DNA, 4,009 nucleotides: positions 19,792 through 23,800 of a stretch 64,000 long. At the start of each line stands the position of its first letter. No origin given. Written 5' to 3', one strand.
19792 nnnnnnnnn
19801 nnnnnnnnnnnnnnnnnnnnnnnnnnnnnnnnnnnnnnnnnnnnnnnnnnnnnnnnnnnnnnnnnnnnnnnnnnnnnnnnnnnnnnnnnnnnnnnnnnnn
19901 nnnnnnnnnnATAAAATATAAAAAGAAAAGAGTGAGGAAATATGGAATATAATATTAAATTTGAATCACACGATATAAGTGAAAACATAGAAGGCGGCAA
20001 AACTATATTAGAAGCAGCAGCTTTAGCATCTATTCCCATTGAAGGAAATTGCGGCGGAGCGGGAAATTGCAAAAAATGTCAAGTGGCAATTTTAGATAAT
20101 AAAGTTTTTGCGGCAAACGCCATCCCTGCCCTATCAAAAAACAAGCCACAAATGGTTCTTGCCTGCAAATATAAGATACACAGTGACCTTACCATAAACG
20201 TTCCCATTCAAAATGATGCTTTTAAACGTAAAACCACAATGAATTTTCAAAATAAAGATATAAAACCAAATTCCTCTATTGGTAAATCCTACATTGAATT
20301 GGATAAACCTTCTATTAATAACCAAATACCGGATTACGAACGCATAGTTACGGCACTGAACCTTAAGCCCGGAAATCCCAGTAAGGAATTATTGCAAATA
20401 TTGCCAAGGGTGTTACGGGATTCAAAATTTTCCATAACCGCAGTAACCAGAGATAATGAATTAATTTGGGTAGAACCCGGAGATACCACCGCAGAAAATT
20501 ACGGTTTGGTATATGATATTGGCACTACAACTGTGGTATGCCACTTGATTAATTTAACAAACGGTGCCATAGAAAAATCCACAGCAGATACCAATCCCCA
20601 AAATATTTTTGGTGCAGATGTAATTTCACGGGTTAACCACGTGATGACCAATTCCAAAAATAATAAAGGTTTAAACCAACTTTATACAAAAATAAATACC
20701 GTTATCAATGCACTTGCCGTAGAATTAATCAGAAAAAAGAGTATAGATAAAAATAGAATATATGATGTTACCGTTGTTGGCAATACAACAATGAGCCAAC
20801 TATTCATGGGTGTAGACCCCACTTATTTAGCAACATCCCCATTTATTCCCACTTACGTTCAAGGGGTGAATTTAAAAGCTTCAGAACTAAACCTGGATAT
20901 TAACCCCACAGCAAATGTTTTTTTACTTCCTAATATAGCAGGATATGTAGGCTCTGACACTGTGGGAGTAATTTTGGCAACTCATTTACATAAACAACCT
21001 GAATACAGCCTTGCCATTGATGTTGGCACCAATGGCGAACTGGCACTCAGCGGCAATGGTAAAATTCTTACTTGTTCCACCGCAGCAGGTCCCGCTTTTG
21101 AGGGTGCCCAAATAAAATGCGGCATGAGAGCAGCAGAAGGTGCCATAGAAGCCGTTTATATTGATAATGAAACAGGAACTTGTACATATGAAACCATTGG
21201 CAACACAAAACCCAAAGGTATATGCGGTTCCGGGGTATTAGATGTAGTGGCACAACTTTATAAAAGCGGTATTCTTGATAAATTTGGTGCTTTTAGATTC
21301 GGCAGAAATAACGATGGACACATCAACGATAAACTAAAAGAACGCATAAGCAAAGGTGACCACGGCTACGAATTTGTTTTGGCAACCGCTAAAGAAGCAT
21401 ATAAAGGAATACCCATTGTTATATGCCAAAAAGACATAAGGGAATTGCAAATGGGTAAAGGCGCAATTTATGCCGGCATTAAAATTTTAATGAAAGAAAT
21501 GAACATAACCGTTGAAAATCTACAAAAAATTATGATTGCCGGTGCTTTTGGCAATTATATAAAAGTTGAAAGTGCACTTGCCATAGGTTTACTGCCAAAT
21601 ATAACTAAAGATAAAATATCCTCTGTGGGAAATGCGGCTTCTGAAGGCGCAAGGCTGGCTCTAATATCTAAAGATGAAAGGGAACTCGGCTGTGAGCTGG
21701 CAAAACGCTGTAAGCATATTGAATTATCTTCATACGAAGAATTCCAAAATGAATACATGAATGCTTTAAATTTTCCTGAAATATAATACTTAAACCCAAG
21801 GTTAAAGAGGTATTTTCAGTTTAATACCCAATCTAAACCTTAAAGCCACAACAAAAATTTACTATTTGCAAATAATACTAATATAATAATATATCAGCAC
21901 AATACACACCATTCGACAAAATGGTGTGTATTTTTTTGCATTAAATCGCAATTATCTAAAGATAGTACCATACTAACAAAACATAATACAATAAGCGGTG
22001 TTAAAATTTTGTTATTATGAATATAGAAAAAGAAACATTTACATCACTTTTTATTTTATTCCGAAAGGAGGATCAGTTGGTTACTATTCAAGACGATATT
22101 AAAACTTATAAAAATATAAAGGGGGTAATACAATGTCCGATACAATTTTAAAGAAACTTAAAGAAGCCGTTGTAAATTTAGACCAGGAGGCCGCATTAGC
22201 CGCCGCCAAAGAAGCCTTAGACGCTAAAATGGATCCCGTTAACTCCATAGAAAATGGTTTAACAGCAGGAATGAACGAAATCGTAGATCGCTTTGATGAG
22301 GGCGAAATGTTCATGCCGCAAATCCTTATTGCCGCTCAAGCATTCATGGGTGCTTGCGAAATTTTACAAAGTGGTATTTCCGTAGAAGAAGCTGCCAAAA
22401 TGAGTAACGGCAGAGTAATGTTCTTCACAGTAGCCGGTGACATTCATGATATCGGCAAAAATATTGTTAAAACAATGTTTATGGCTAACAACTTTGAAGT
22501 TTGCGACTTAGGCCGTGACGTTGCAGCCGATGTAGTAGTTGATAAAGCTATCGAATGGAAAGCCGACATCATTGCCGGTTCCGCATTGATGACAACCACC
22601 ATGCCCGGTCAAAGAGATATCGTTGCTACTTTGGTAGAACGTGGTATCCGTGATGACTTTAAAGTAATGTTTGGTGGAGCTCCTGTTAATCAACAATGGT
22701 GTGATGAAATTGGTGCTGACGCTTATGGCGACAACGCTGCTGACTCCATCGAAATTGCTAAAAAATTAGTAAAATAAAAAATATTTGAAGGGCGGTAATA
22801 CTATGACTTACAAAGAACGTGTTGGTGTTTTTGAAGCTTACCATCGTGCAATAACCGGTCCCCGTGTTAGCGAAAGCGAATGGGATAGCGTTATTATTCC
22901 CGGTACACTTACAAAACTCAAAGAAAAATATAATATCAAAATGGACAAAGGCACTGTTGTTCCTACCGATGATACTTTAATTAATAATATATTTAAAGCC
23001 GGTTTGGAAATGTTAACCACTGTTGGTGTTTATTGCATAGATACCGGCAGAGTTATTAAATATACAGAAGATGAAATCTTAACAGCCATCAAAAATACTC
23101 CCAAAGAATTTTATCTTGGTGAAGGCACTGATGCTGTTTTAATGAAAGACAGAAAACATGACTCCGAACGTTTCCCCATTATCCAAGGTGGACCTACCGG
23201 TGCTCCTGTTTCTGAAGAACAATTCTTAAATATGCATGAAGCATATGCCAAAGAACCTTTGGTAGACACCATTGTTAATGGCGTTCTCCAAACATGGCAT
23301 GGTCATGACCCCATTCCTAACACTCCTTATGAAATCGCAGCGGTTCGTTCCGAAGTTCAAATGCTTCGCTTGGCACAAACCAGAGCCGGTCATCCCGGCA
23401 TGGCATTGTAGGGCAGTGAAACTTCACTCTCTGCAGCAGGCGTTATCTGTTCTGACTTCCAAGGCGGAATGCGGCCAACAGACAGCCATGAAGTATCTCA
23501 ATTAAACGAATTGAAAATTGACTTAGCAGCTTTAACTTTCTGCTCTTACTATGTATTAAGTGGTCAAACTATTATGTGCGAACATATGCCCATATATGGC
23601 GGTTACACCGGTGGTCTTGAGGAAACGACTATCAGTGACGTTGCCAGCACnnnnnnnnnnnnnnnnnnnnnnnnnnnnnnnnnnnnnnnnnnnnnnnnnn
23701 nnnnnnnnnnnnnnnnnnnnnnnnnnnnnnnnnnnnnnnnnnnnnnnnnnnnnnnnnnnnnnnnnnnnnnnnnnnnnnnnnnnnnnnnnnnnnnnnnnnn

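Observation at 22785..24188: In-frame UAG at the pyrrolysine position of a bacterial mtmB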

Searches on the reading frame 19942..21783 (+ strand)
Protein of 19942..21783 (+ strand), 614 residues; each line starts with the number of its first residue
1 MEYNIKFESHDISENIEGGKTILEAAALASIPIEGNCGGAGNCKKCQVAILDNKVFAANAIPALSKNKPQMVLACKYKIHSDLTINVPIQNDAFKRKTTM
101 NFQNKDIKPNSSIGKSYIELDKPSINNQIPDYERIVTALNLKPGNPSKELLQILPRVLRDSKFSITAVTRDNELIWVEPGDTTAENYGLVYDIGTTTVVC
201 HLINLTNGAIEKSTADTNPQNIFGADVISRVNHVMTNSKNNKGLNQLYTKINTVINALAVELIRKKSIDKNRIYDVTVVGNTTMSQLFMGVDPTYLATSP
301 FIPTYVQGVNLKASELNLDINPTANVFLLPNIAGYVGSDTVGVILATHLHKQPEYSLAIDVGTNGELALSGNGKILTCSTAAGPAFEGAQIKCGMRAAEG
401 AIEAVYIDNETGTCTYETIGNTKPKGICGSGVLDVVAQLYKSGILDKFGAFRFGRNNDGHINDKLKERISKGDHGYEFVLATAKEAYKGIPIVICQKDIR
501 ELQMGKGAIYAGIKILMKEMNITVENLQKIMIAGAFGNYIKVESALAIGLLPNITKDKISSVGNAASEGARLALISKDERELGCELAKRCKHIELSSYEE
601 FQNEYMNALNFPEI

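Call 7: search_protein_families(library=pfam, proteins=[window:19942-21783:+])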
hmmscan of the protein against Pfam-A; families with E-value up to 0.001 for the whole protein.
window:19942-21783:+ (614 aa): 4 families
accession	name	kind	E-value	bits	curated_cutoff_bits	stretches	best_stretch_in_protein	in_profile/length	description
PF14574.11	RACo_C_ter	-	9e-87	290.9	27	1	354-613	1-251/261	C-terminal domain of RACo the ASKHA domain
PF17651.6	Raco_middle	-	5.9e-52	176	26.8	1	187-352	1-163/163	RACo middle region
PF17650.6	RACo_linker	-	4.4e-16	58.9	26.2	1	104-183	3-85/86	RACo linker region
PF00111.32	Fer2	-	2.1e-06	28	21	1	15-77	11-74/77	2Fe-2S iron-sulfur cluster binding domain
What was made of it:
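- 19942..21786 (+): RACo-type reductive activase of corrinoid proteins (bacterial RamA analogue; N-terminal 2Fe-2S plus ASKHA ATPase). Pfam RACo_C_ter 9e-87, Raco_middle, RACo_linker, Fer2 (call 7).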

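Call 9: search_protein_families(library=ncbifam, proteins=[window:19942-21783:+])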
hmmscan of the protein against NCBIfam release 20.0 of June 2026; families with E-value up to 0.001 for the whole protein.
window:19942-21783:+ (614 aa): 4 families
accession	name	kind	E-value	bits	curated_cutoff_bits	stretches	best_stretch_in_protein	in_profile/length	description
NF040756.1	corr_regen_AcsV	exception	7.3e-141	470.6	800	1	5-612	2-624/632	corrinoid activation/regeneration protein AcsV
TIGR04270.1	Rama_corrin_act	subfamily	2e-39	135.3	500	2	187-410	1-223/534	methylamine methyltransferase corrinoid protein reductive activase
TIGR01941.1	nqrF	equivalog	2.5e-07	30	295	1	10-90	40-123/405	NADH:ubiquinone reductase (Na(+)-transporting) subunit F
NF045803.1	MethMoxFADbindMmoC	equivalog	0.00027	19.8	500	1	12-120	14-124/343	aromatic/alkene monooxygenase hydroxylase FAD-binding subunit MmoC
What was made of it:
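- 19942..21786 (+): NCBIfam AcsV-like 470 bits and RamA TIGR04270 135 bits, both below cutoff (call 9).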

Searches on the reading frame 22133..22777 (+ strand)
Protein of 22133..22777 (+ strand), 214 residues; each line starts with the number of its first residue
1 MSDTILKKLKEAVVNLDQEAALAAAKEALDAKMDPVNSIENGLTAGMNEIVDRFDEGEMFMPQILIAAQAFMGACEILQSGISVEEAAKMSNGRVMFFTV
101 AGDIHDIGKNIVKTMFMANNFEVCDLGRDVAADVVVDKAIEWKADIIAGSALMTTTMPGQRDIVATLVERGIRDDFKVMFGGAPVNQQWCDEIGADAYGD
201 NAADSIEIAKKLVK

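Call 7: search_protein_families(library=pfam, proteins=[window:22133-22774:+])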
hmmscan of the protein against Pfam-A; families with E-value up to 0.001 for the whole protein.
window:22133-22774:+ (214 aa): 2 families
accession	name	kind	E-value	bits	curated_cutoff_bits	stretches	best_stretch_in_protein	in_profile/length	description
PF02310.24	B12-binding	-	3.6e-24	85.4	32.1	1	94-204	2-118/121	B12 binding domain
PF02607.22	B12-binding_2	-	5.5e-19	68.6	23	1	6-78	2-73/74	B12 binding domain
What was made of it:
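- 22133..22777 (+): MtmC-type cognate corrinoid protein (B12-binding, DxHxxG motif GDIHDIG). Pfam B12-binding and B12-binding_2 (call 7).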

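Call 9: search_protein_families(library=ncbifam, proteins=[window:22133-22774:+])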
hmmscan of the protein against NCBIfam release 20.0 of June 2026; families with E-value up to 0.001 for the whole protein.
window:22133-22774:+ (214 aa): 14 families
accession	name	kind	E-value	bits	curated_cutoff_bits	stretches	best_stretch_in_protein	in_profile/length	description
TIGR02370.1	pyl_corrinoid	subfamily_domain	1.2e-68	230.4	215.3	1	8-204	1-196/197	methyltransferase cognate corrinoid protein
NF041607.1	dimeth_corrin_MtbC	equivalog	1.1e-59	201.4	350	1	10-212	2-202/203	dimethylamine corrinoid protein MtbC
NF047995.1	corrinoid_MtgC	exception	7.9e-56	188.9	310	1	4-213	3-213/215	glycine betaine-specific corrinoid protein MtgC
NF047996.1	corrin_MtgC_2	exception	3.5e-47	160.6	370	1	4-214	3-211/212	glycine betaine-specific corrinoid protein MtgC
NF040655.1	MtaC_Meth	equivalog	9.4e-43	146.1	420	1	2-214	32-239/253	methanol--corrinoid protein MtaC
NF040669.1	MtaC2_Meth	equivalog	7.7e-40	136.9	450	1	5-213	42-246/267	methanol--corrinoid protein MtaC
TIGR02082.1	metH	equivalog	9.4e-36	122.9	1010.85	1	6-211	647-856/1182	methionine synthase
NF007024.0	PRK09490.1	equivalog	6.2e-32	110.4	1497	1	5-187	661-844/1234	methionine synthase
NF002612.0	PRK02261.1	equivalog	3.2e-09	36.4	110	1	94-183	5-93/148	methylaspartate mutase subunit S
NF040743.1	ornith_mutase_E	equivalog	5.6e-08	31.2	800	1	94-214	597-724/730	D-ornithine 4,5-aminomutase subunit OraE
TIGR01501.1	MthylAspMutase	equivalog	1.1e-07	31.7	135.8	1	96-183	5-91/134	methylaspartate mutase subunit S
NF052385.1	Lys_5_6_beta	equivalog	4.6e-07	29.8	280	1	119-202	137-223/241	lysine 5,6-aminomutase subunit beta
NF006944.0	PRK09426.1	equivalog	0.00032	18.8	876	1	43-187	540-683/721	methylmalonyl-CoA mutase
TIGR00640.1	acid_CoA_mut_C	subfamily_domain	0.00045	20.2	57.45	1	94-183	4-92/132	methylmalonyl-CoA mutase C-terminal domain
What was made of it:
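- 22133..22777 (+): TIGR02370 pyl_corrinoid 230 bits, above the 215 cutoff (call 9).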

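Call 10: find_encoding_contigs(protein=window:22133-22777:+, flank=10000, max_places=6)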
Protein window:22133-22777:+ (214 aa): 15 contigs read that carry it; 6 places shown.
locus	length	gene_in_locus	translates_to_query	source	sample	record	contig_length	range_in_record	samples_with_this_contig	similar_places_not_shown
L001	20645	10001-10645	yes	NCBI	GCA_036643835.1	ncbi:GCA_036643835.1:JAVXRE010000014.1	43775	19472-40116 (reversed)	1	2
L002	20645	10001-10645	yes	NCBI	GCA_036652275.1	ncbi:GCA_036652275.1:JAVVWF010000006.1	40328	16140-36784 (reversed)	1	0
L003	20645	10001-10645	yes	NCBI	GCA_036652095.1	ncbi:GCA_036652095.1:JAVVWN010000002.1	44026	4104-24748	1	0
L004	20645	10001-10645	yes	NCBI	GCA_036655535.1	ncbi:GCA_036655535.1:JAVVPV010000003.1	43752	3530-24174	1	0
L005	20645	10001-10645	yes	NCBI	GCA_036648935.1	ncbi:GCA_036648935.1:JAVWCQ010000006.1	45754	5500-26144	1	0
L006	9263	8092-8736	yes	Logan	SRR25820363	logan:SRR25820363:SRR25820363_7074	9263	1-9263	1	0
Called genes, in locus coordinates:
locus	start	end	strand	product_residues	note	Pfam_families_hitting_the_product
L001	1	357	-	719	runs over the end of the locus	PF01751:Toprim, PF01131:Topoisom_bac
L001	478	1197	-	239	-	PF10646:Germane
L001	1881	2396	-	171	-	PF01464:SLT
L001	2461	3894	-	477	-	PF01149:Fapy_DNA_glyco, PF06831:H2TH, PF06827:zf-FPG_IleRS (weak), PF01121:CoaE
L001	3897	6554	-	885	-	PF02739:5_3_exonuc_N, PF01367:5_3_exonuc, PF00476:DNA_pol_A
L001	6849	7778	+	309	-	PF02492:cobW, PF07683:CobW_C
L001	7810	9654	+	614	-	PF00111:Fer2 (weak), PF17650:RACo_linker, PF17651:Raco_middle, PF14574:RACo_C_ter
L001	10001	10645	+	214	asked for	PF02607:B12-binding_2, PF02310:B12-binding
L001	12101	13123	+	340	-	PF01208:URO-D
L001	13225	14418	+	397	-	PF00909:Ammonium_transp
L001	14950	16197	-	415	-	PF10114:PocR, PF12833:HTH_18, PF00165:HTH_AraC (weak)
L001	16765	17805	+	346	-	PF00155:Aminotran_1_2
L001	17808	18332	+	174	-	PF02572:CobA_CobO_BtuR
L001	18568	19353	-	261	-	PF06180:CbiK, PF01903:CbiX (faint)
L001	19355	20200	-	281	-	PF02463:SMC_N (faint), PF00005:ABC_tran, PF13304:AAA_21 (faint)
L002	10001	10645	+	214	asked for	PF02607:B12-binding_2, PF02310:B12-binding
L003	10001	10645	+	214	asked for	PF02607:B12-binding_2, PF02310:B12-binding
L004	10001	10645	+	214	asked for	PF02607:B12-binding_2, PF02310:B12-binding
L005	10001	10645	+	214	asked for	PF02607:B12-binding_2, PF02310:B12-binding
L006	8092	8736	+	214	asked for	PF02607:B12-binding_2, PF02310:B12-binding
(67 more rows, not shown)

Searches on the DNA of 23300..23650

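Call 24: search_rna_families(source=window, start=23300, end=23650, threshold=evalue, max_evalue=1, show_alignments=2)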
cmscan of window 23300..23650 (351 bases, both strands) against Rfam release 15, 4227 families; matches with E-value up to 1: 1.
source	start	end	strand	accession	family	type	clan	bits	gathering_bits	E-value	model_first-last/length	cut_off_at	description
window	23409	23508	+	RF01982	PYLIS_1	Cis-reg;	-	74.5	70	4e-17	1-100/100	no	Pyrrolysine insertion sequence 1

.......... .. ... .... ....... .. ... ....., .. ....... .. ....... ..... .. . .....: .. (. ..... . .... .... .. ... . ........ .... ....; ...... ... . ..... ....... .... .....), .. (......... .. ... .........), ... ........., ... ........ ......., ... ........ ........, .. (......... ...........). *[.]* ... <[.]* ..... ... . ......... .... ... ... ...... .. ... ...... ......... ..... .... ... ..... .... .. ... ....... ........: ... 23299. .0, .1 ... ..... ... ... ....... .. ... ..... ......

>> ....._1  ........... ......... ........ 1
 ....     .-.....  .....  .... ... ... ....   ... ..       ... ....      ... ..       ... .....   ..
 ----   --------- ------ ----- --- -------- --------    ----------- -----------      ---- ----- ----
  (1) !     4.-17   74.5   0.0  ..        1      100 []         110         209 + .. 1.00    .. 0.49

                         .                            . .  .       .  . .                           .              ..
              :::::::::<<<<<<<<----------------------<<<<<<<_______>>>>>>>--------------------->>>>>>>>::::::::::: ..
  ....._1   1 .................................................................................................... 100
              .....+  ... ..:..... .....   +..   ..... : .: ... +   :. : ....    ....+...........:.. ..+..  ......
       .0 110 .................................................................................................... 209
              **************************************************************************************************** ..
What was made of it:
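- On PYLIS_1 (Rfam RF01982) recoding element: 4 of 15 pairs are non-canonical in the window (call 24).
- In the window, 4 of the 15 model pairs are non-canonical (call 24).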
